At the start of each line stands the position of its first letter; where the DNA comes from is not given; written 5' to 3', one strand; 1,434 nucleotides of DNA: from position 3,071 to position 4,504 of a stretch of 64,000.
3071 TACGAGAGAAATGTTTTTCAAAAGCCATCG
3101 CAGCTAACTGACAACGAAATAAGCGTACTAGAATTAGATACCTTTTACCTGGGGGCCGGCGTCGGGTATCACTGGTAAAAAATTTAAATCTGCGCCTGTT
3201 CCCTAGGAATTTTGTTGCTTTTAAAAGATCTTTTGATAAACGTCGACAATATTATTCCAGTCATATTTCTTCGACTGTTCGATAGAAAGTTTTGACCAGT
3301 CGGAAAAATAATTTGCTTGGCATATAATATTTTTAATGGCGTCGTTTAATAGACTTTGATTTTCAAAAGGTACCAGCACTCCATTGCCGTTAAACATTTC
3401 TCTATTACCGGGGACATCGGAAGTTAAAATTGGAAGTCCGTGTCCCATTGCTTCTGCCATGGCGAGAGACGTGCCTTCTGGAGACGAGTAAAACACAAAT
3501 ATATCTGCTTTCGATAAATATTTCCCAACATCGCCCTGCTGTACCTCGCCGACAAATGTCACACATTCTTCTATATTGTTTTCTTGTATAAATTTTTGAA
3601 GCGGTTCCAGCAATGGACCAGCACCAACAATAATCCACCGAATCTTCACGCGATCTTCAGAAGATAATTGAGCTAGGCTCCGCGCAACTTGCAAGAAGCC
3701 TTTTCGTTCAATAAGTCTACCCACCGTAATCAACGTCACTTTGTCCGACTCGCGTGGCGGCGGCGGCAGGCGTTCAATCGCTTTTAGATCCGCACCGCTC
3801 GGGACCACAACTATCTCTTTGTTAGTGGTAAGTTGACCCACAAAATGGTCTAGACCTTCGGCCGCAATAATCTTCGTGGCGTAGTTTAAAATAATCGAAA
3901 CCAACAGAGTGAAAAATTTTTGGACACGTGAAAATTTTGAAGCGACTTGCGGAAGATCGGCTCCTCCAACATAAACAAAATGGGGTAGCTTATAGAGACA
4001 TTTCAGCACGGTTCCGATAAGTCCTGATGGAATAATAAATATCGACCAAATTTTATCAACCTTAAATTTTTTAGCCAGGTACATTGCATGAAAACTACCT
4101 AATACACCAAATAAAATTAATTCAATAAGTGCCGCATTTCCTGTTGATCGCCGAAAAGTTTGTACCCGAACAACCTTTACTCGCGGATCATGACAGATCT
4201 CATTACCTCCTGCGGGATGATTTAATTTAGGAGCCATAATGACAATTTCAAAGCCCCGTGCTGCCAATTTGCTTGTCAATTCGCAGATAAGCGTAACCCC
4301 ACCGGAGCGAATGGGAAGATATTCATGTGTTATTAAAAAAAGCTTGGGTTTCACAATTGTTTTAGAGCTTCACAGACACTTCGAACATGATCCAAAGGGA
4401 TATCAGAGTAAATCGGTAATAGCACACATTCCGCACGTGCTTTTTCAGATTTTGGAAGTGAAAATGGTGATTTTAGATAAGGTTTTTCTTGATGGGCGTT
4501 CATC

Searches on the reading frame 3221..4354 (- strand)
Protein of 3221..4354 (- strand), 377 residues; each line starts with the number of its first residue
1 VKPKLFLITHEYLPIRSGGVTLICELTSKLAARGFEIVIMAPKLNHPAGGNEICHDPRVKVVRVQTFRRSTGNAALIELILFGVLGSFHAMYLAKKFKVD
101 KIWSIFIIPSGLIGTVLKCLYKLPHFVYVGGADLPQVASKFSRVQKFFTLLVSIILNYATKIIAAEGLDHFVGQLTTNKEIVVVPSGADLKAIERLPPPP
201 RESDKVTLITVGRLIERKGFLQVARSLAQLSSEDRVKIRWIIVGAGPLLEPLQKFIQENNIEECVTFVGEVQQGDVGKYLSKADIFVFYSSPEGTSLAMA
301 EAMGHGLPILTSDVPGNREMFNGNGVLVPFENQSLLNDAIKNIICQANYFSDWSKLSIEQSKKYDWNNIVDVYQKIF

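Call 69: find_encoding_contigs(protein=window:3221-4354:-, flank=10000, max_places=4)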
Protein window:3221-4354:- (377 aa): 3 contigs read that carry it; 3 places shown.
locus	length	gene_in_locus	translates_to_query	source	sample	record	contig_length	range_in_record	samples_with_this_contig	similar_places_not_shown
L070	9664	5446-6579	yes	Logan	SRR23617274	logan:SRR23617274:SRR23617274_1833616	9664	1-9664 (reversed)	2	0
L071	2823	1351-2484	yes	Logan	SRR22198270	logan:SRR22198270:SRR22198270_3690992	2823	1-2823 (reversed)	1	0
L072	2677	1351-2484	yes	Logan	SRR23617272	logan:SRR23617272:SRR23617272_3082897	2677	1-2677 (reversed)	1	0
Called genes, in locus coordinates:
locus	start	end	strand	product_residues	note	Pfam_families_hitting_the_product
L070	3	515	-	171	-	?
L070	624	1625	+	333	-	PF01408:GFO_IDH_MocA, PF02894:GFO_IDH_MocA_C (weak), PF22725:GFO_IDH_MocA_C3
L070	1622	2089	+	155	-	PF00132:Hexapep, PF24894:Hexapep_GlmU (faint), PF25084:LbH_EIF2B, PF25087:GMPPB_C (weak), PF00132:Hexapep, PF14602:Hexapep_2 (weak)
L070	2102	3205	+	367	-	PF00155:Aminotran_1_2 (weak), PF01041:DegT_DnrJ_EryC1, PF01053:Cys_Met_Meta_PP (weak)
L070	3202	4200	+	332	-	PF01073:3Beta_HSD, PF01370:Epimerase, PF02719:Polysacc_synt_2, PF04321:RmlD_sub_bind, PF05368:NmrA, PF07993:NAD_binding_4, PF16363:GDP_Man_Dehyd, PF13460:NAD_binding_10, +1 more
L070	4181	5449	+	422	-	PF01041:DegT_DnrJ_EryC1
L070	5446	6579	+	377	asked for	PF13579:Glyco_trans_4_4 (faint), PF20706:GT4-conflict (weak), PF00534:Glycos_transf_1, PF13692:Glyco_trans_1_4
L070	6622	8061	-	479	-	-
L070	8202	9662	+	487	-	?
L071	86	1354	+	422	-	PF01041:DegT_DnrJ_EryC1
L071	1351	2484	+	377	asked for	PF13579:Glyco_trans_4_4 (faint), PF20706:GT4-conflict (weak), PF00534:Glycos_transf_1, PF13692:Glyco_trans_1_4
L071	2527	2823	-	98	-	?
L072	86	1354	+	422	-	PF01041:DegT_DnrJ_EryC1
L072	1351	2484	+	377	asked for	PF13579:Glyco_trans_4_4 (faint), PF20706:GT4-conflict (weak), PF00534:Glycos_transf_1, PF13692:Glyco_trans_1_4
